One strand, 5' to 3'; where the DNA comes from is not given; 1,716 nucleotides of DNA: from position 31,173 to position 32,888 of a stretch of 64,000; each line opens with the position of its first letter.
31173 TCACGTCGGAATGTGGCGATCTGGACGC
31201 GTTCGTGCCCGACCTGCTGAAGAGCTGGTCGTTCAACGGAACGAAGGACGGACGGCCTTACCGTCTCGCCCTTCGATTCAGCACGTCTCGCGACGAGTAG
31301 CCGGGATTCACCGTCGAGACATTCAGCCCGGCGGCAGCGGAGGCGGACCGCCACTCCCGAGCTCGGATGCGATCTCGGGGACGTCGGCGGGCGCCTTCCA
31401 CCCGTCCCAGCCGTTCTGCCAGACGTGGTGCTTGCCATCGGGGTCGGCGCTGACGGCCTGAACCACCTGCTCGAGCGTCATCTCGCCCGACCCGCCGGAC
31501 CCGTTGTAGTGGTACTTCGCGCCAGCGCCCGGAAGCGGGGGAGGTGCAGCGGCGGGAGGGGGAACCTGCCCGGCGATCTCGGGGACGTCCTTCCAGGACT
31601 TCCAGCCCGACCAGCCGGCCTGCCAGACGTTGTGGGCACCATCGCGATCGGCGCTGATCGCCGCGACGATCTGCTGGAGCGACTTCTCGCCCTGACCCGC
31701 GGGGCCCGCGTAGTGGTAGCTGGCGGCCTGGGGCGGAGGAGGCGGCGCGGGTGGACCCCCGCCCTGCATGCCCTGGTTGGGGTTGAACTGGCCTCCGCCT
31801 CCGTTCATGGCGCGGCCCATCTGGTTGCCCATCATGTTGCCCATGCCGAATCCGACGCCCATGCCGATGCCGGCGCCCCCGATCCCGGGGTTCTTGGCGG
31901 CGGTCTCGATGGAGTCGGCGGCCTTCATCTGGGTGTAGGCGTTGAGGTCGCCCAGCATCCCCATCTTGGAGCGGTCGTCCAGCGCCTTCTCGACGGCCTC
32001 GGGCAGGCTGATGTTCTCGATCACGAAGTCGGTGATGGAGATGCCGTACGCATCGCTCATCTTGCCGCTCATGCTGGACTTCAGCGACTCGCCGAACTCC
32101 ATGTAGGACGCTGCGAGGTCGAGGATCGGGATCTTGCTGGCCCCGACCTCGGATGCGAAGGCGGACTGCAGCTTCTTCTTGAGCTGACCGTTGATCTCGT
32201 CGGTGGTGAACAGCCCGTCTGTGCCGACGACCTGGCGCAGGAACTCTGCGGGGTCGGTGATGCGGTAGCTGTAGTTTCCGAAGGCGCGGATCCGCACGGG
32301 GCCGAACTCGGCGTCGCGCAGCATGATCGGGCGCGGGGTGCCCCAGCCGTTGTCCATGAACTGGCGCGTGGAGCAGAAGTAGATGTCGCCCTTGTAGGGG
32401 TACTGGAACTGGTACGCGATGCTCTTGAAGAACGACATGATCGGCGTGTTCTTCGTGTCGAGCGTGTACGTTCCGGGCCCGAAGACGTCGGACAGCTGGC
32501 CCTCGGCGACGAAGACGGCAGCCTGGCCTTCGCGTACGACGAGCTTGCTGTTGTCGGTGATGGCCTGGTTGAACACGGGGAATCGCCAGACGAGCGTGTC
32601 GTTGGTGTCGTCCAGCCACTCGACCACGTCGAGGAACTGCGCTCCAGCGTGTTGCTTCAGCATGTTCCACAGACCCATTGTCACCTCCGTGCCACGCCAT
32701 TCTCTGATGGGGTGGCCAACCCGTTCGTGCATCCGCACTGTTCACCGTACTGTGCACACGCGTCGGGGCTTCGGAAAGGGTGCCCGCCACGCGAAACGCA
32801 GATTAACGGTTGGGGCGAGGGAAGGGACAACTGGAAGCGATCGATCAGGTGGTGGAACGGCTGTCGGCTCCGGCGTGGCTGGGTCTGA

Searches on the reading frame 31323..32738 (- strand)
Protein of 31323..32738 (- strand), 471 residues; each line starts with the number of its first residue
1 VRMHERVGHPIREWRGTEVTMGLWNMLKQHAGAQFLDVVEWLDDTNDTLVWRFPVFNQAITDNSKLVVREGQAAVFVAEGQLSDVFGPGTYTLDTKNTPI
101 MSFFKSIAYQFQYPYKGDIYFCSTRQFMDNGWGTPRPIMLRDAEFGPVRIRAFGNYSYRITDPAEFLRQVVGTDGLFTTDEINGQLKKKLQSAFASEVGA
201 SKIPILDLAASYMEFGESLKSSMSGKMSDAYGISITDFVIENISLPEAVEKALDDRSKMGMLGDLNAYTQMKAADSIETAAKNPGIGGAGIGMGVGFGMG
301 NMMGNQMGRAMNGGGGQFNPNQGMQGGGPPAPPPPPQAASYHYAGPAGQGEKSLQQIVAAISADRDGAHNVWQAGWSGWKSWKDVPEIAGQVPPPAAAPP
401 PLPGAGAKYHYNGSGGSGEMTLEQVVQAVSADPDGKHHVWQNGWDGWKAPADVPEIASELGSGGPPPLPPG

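Call 36: search_protein_families(library=pfam, proteins=[window:31323-32738:-], max_evalue=0.01)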
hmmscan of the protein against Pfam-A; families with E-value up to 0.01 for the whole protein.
window:31323-32738:- (471 aa): 3 families
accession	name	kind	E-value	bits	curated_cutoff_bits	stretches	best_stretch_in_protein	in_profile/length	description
PF13421.11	Band_7_1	-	2.5e-80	269.5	24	1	50-260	1-210/211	SPFH domain-Band 7 family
PF01145.31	Band_7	-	5.4e-15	56.3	23.6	1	67-258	2-160/176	SPFH domain / Band 7 family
PF14237.11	GYF_2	-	1.5e-05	25.1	25.8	1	409-455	3-49/50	GYF domain 2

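Call 41: find_related_loci(query=window:31326-32738:-, collection=genome_contigs, flank=10000)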
Query window:31326-32738:- (471 aa) in genome_contigs; peptide patterns used: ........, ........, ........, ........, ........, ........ (x = any residue, [..] = any of these).
28 stretches matched a pattern; 17 encode a relative of the query (tblastn E <= 1e-3); 17 distinct loci.
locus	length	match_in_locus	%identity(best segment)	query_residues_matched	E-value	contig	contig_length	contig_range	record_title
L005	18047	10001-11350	68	2-460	0e+0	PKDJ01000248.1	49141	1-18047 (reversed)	MAG: Proteobacteria bacterium isolate Deltapro3 c_000000000275, whole genome shotgun sequence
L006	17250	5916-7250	67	15-459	2e-178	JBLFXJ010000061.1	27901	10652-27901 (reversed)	MAG: Myxococcota bacterium isolate 3300053785_10 Ga0535658_0003244, whole genome shotgun sequence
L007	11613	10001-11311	58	21-469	1e-173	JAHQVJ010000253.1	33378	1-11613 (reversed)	MAG: Myxococcales bacterium isolate MAG.005 Posi_005-P76121, whole genome shotgun sequence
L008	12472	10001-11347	64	18-462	4e-173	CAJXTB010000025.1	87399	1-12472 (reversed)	MAG TPA_asm: uncultured proteobacterium isolate SRR3933387_bin.3_MetaBAT_v2.12.1_MAG genome assembly, contig: NODE_46_le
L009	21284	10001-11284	64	21-456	1e-172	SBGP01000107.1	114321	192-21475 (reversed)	MAG: Deltaproteobacteria bacterium isolate M1803 scaffold_24_1, whole genome shotgun sequence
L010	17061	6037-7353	62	21-460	1e-172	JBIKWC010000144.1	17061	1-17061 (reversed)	MAG: Myxococcota bacterium isolate ME2015-09-01_3300035663_group6_bin73 Rohwer_bin1503_scaffold_2036_c1, whole genome sh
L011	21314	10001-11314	65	21-460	7e-172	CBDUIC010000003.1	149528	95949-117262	MAG TPA_asm: uncultured bacterium isolate SRR22808118_concoct_56 genome assembly, contig: ERZ25043431.20, whole genome s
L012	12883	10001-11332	63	18-462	3e-171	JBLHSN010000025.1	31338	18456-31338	MAG: Myxococcota bacterium isolate 3300049783_116 Ga0491198_0001338, whole genome shotgun sequence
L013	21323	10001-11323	60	13-464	1e-168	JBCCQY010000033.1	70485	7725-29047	MAG: Myxococcota bacterium isolate P01_D01_bin.18 k141_685434_length_70485_cov_11.0000, whole genome shotgun sequence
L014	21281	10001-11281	61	21-456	3e-172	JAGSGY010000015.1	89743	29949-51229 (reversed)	MAG: Proteobacteria bacterium isolate GY13CH_bin.7 k141_612984_length_89743_cov_24.6813, whole genome shotgun sequence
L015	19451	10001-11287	58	21-460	2e-152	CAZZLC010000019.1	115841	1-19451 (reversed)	MAG TPA_asm: uncultured Enterobacteriaceae bacterium isolate SRP128890_co1_194 genome assembly, contig: NODE_221_length_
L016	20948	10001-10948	51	16-338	2e-93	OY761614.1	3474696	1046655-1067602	MAG: uncultured Holophaga sp. isolate c3c763bb-72ba-4188-aae9-c4b83244ba6d genome assembly, chromosome: 1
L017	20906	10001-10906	53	16-317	2e-91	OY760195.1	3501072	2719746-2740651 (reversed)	MAG: uncultured Holophaga sp. isolate 19663c38-e6f5-42a8-8268-146037a524bf genome assembly, chromosome: 1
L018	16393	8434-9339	52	16-320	1e-90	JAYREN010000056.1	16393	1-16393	MAG: Holophaga sp. isolate SH_SHASGE2bin.8 NODE_911_length_16393_cov_1.692610, whole genome shotgun sequence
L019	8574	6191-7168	52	3-334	7e-90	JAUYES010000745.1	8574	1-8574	MAG: Holophaga sp. isolate C21_concoct.bin.29_sub C21_k141_50196, whole genome shotgun sequence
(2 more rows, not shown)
